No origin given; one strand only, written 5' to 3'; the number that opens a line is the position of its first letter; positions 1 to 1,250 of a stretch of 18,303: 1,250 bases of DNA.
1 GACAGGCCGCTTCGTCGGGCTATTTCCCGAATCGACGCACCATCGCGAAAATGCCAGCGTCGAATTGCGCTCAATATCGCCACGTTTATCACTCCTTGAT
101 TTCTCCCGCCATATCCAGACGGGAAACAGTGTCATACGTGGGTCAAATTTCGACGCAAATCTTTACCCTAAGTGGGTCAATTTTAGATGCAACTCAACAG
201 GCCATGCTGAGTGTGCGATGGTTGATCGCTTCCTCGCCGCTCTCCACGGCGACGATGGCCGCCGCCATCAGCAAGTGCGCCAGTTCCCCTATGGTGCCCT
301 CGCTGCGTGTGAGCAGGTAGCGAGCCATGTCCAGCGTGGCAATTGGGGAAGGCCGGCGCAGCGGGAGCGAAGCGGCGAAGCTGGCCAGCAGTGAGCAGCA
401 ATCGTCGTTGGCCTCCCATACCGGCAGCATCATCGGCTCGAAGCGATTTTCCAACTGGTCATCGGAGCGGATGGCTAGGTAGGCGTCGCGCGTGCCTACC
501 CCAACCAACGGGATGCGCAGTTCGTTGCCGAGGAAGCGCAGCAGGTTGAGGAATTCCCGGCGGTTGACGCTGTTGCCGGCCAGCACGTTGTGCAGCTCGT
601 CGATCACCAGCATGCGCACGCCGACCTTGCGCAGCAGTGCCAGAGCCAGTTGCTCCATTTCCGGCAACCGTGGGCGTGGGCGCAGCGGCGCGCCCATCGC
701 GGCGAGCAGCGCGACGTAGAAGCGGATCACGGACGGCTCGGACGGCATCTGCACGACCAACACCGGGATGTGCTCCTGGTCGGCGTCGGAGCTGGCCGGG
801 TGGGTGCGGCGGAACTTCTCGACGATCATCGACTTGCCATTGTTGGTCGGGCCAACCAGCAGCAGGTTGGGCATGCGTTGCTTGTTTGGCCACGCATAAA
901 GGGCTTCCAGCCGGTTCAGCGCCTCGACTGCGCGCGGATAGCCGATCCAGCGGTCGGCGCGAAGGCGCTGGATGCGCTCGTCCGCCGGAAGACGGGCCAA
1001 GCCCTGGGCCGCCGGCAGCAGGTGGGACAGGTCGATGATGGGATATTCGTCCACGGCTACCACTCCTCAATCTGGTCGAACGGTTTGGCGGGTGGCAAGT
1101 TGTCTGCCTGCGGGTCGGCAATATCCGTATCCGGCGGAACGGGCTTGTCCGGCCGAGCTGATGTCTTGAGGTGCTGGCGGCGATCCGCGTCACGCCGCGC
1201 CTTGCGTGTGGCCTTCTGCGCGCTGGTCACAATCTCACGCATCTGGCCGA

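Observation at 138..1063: tniB appears to end inside an IS21-family terminus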

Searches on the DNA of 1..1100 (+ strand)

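Call 5: search_dna_similar(query=window:1-1100:+, collection=plasmids, mode=near, max_rows=25)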
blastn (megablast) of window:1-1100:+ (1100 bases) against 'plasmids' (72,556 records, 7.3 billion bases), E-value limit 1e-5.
Records with a match: 1518; places in all: 1800; records where one place covers at least 80% of the query: 1299.
Best place of each record, by identity: >=99% 1083; 95-99% 6; 90-95% 327; 80-90% 100; 60-80% 2.
By first word of the organism name: Escherichia 308; Klebsiella 297; Salmonella 216; Enterobacter 215; Pseudomonas 114; Acinetobacter 65; Citrobacter 50; Providencia 38; Aeromonas 34; uncultured 33; and 43 more.
By predicted mobility (MOB-suite, as given by PLSDB): conjugative 1131; non-mobilizable 219; mobilizable 168.
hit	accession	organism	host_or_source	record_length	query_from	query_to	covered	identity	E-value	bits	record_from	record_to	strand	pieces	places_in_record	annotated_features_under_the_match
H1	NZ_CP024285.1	Escherichia albertii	-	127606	1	1100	100%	100.0%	0e+0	2032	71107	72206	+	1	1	TniB family NTP-binding protein | istA: IS21-like element IS1326 family transposase | Mu transposase C-terminal domain-containing protein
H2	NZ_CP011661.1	Enterobacter hormaechei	Homo sapiens,Perirectal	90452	1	1100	100%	100.0%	0e+0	2032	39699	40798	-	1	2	TniB family NTP-binding protein | Mu transposase C-terminal domain-containing protein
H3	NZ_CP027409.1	Salmonella enterica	Homo sapiens,stool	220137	1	1100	100%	100.0%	0e+0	2032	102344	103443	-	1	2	TniB family NTP-binding protein | istA: IS21-like element IS1326 family transposase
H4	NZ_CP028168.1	Escherichia coli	food,poultry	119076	1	1100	100%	100.0%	0e+0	2032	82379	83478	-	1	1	TniB family NTP-binding protein | istA: IS21-like element IS1326 family transposase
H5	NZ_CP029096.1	Pseudomonas aeruginosa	-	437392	1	1100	100%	100.0%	0e+0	2032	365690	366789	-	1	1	TniB family NTP-binding protein | istA: IS21-like element IS1326 family transposase | Mu transposase C-terminal domain-containing protein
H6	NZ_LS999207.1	Enterobacter hormaechei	-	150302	1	1100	100%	100.0%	0e+0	2032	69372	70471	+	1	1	TniB family NTP-binding protein | istA: IS21-like element IS1326 family transposase | Mu transposase C-terminal domain-containing protein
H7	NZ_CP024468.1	Shigella dysenteriae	-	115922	1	1100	100%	100.0%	0e+0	2032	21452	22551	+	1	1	TniB family NTP-binding protein | istA: IS21-like element IS1326 family transposase | Mu transposase C-terminal domain-containing protein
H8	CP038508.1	Salmonella enterica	liver and spleen of chicken (broiler)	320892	1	1100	100%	100.0%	0e+0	2032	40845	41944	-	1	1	transposase (x2) | IS21-like element IS1326 family transposase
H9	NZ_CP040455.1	Escherichia coli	Homo sapiens,culture,urinary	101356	1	1100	100%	100.0%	0e+0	2032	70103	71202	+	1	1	TniB family NTP-binding protein | Mu transposase C-terminal domain-containing protein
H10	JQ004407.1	uncultured bacterium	-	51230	1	1100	100%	100.0%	0e+0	2032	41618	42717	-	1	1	tniBdelta1: TniBdelta1 | istA: IstA protein | tniA: transposase TniA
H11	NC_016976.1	Klebsiella pneumoniae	-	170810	1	1100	100%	100.0%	0e+0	2032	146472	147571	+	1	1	TniB family NTP-binding protein | istA: IS21-like element IS1326 family transposase | Mu transposase C-terminal domain-containing protein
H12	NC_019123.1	Salmonella enterica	-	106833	1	1100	100%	100.0%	0e+0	2032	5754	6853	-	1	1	TniB family NTP-binding protein | istA: IS21-like element IS1326 family transposase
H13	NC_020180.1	Klebsiella aerogenes EA1509E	-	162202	1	1100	100%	100.0%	0e+0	2032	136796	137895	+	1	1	TniB family NTP-binding protein | istA: IS21-like element IS1326 family transposase | Mu transposase C-terminal domain-containing protein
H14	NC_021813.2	Salmonella enterica subsp. enterica serovar Heidelberg str. ...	food,chicken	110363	1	1100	100%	100.0%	0e+0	2032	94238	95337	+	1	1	TniB family NTP-binding protein | istA: IS21-like element IS1326 family transposase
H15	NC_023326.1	Escherichia coli ACN001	-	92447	1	1100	100%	100.0%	0e+0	2032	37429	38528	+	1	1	TniB family NTP-binding protein | istA: IS21-like element IS1326 family transposase | Mu transposase C-terminal domain-containing protein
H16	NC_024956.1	Escherichia coli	chicken broilery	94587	1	1100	100%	100.0%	0e+0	2032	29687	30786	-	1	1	TniB family NTP-binding protein | istA: IS21-like element IS1326 family transposase | Mu transposase C-terminal domain-containing protein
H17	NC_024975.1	Escherichia coli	-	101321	1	1100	100%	100.0%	0e+0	2032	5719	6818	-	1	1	TniB family NTP-binding protein | istA: IS21-like element IS1326 family transposase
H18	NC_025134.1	Klebsiella pneumoniae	-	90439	1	1100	100%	100.0%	0e+0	2032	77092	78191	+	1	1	TniB family NTP-binding protein | istA: IS21-like element IS1326 family transposase | Mu transposase C-terminal domain-containing protein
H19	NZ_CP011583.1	Enterobacter hormaechei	Homo sapiens,Perirectal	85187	1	1100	100%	100.0%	0e+0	2032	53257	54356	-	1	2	TniB family NTP-binding protein | Mu transposase C-terminal domain-containing protein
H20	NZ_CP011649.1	Enterobacter hormaechei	Homo sapiens,Perirectal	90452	1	1100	100%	100.0%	0e+0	2032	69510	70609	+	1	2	TniB family NTP-binding protein | Mu transposase C-terminal domain-containing protein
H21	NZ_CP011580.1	Enterobacter hormaechei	Homo sapiens,respiratory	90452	1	1100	100%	100.0%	0e+0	2032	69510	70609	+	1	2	TniB family NTP-binding protein | Mu transposase C-terminal domain-containing protein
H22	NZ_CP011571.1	Enterobacter hormaechei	Homo sapiens,Urine/Genitourinary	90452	1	1100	100%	100.0%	0e+0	2032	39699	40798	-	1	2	TniB family NTP-binding protein | Mu transposase C-terminal domain-containing protein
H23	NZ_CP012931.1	Salmonella enterica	turkey meat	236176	1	1100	100%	100.0%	0e+0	2032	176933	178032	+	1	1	TniB family NTP-binding protein | istA: IS21-like element IS1326 family transposase | Mu transposase C-terminal domain-containing protein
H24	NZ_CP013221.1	Salmonella enterica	ground turkey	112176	1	1100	100%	100.0%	0e+0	2032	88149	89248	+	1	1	TniB family NTP-binding protein | istA: IS21-like element IS1326 family transposase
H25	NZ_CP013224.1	Salmonella enterica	ground turkey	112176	1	1100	100%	100.0%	0e+0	2032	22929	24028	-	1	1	TniB family NTP-binding protein | istA: IS21-like element IS1326 family transposase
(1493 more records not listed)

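Call 7: get_annotated_region(hit=H10, flank=9000)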
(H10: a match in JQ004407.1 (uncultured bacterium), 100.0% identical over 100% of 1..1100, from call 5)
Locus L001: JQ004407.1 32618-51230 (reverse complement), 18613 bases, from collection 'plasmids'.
description: Uncultured bacterium plasmid pHH3408, complete sequence
organism: uncultured bacterium (NCBI taxid 77133)
taxonomy: Bacteria; ; ; ; ; ; uncultured bacterium
host: -; source: -; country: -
typing (MOB-suite, as given by PLSDB): conjugative; replicon IncP; relaxase MOBP; mating-pair formation MPF_T
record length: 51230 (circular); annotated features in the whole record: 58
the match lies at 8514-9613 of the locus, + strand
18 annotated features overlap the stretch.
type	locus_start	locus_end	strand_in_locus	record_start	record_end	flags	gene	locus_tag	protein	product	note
CDS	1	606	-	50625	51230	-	parA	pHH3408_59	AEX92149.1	plasmid stablization protein ParA, resolvase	-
CDS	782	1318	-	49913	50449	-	-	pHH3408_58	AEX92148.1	putative transposase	-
CDS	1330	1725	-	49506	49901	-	-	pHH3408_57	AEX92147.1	hypothetical protein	-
CDS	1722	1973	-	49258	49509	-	-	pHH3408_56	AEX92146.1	putative transcriptional regulator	-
CDS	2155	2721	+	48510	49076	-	-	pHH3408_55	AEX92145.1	putative invertase/recombinase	-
CDS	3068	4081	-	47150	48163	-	intI1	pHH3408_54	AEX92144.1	integrase IntI1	-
predicted_resistance_gene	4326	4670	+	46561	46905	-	qacEdelta1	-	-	quaternary ammonium compound efflux SMR transporter QacE delta 1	predicted by amrfinderplus; class QUATERNARY AMMONIUM; identity 100.0%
predicted_resistance_gene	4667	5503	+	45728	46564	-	sul1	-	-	sulfonamide-resistant dihydropteroate synthase Sul1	predicted by amrfinderplus; class SULFONAMIDE; identity 100.0%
CDS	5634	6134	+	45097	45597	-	-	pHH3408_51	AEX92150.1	acetyltransferase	-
CDS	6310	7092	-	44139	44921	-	istB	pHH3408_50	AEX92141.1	IstB protein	-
CDS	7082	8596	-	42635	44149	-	istA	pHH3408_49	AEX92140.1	IstA protein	-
CDS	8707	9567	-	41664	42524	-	tniBdelta1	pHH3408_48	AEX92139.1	TniBdelta1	-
CDS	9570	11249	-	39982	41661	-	tniA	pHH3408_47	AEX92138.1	transposase TniA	-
CDS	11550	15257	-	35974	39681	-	traC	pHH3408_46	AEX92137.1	TraC protein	-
CDS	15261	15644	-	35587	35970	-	traD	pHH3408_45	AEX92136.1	TraD protein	-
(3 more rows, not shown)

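Call 23: search_dna_similar(query=window:120-280:+, collection=plasmids, mode=near, max_rows=8, rows=spread)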
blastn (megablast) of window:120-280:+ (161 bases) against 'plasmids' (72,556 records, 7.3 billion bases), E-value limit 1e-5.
Records with a match: 1007; places in all: 1229; records where one place covers at least 80% of the query: 292.
Best place of each record, by identity: >=99% 564; 95-99% 436; 90-95% 7.
By first word of the organism name: Escherichia 244; Salmonella 182; Klebsiella 161; Enterobacter 76; Acinetobacter 65; Pseudomonas 61; Providencia 36; Citrobacter 34; uncultured 30; Proteus 27; and 33 more.
By predicted mobility (MOB-suite, as given by PLSDB): conjugative 789; mobilizable 110; non-mobilizable 108.
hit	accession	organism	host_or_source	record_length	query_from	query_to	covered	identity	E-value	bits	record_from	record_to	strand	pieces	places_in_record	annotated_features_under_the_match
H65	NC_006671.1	Escherichia coli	-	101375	1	161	100%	100.0%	1e-78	298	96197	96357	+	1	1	none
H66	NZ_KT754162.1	Shigella dysenteriae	-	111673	1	161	100%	100.0%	1e-78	298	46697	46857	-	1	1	TniB family NTP-binding protein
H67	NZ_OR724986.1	Escherichia coli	-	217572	1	161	100%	100.0%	1e-78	298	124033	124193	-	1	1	TniB family NTP-binding protein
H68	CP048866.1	Escherichia coli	Homo sapiens,blood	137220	52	161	68%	100.0%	3e-50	204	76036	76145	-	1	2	AAA family ATPase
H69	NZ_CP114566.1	Citrobacter freundii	Homo sapiens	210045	75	161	54%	98.9%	9e-36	156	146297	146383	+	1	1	TniB family NTP-binding protein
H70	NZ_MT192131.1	Pseudomonas juntendi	-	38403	77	161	53%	98.8%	4e-34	150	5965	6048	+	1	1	TniB family NTP-binding protein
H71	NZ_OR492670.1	Acinetobacter gerneri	-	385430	78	161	52%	100.0%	9e-36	156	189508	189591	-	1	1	none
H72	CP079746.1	Comamonas aquatica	cell culture,water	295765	42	85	27%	97.7%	3e-11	75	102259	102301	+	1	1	none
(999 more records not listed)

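Call 26: get_annotated_region(hit=H68, flank=6000)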
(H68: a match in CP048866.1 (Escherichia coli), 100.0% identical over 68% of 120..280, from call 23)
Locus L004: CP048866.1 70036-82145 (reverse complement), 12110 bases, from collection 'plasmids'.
description: Escherichia coli strain US03 plasmid pUS03_1, complete sequence
organism: Escherichia coli (NCBI taxid 562)
taxonomy: Bacteria; Pseudomonadota; Gammaproteobacteria; Enterobacterales; Enterobacteriaceae; Escherichia; Escherichia coli
host: -; source: Homo sapiens,blood; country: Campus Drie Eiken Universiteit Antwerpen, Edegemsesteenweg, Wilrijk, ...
typing (MOB-suite, as given by PLSDB): conjugative; replicon IncFIB,rep_cluster_2131; relaxase MOBF,MOBP; mating-pair formation MPF_F
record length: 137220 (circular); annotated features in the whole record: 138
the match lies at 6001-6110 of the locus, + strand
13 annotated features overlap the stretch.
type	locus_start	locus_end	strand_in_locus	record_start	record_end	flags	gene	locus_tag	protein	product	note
CDS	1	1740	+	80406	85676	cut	traI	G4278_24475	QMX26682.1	conjugative transfer relaxase/helicase TraI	-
CDS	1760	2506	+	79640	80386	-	traX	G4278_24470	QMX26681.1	type-F conjugative transfer system pilin acetylase TraX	-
CDS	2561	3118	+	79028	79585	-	-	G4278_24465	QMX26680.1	fertility inhibition protein FinO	-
CDS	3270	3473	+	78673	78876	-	-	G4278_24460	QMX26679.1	hypothetical protein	-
CDS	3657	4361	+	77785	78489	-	-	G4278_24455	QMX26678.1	IS6-like element IS26 family transposase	-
CDS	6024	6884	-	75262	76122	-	-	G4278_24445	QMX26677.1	AAA family ATPase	-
CDS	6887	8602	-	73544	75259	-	-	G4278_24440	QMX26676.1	DDE-type integrase/transposase/recombinase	-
CDS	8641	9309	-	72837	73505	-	-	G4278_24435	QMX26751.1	EAL domain-containing protein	-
CDS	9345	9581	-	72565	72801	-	merE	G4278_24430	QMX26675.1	broad-spectrum mercury transporter MerE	-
CDS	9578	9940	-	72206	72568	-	merD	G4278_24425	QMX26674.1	mercury resistance co-regulator MerD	-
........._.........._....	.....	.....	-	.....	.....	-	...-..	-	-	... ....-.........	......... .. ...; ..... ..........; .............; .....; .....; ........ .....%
CDS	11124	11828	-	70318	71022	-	-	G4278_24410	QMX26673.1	IS6-like element IS26 family transposase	-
CDS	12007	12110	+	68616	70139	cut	-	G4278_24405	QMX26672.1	IS21-like element IS1326 family transposase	-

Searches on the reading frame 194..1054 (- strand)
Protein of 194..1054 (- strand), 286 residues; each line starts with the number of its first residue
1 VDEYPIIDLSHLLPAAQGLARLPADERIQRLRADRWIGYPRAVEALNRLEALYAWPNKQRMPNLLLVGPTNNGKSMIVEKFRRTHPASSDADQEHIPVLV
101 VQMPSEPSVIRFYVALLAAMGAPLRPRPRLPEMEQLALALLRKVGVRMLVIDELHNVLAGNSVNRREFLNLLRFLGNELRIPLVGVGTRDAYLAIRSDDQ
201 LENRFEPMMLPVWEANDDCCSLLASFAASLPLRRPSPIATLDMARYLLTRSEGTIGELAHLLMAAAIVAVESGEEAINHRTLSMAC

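Call 33: search_protein_families(proteins=[window:194-1054:-], library=ncbifam)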
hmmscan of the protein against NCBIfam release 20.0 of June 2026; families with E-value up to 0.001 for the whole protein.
window:194-1054:- (286 aa): 0 families

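Call 35: profile_search(protein=window:197-1054:-)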
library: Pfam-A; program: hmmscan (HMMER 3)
A. the first sequence (286 residues): domains with independent E <= 10: 7; with E <= 0.001: 3
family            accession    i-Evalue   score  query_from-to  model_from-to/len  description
TniB              PF05621.17    3.9e-78   261.7      27-214         1-188/189  Bacterial TniB protein
AAA_22            PF13401.12      5e-14    53.2      63-191         7-126/130  AAA domain
AAA_16            PF13191.12    0.00047    21.1      46-178         9-158/167  AAA ATPase domain
nSTAND6           PF25201.1       0.055    14.0      60-175        17-131/148  Novel STAND NTPase 6
AAA_25            PF13481.12       0.53    10.3     127-167       124-165/195  AAA domain
AAA               PF00004.35        1.1    10.1      64-192         1-111/131  ATPase family associated with various cellular activities (AAA)
AAA_7             PF12775.13        1.3     8.9      62-86         34-58/181  P-loop containing dynein motor region
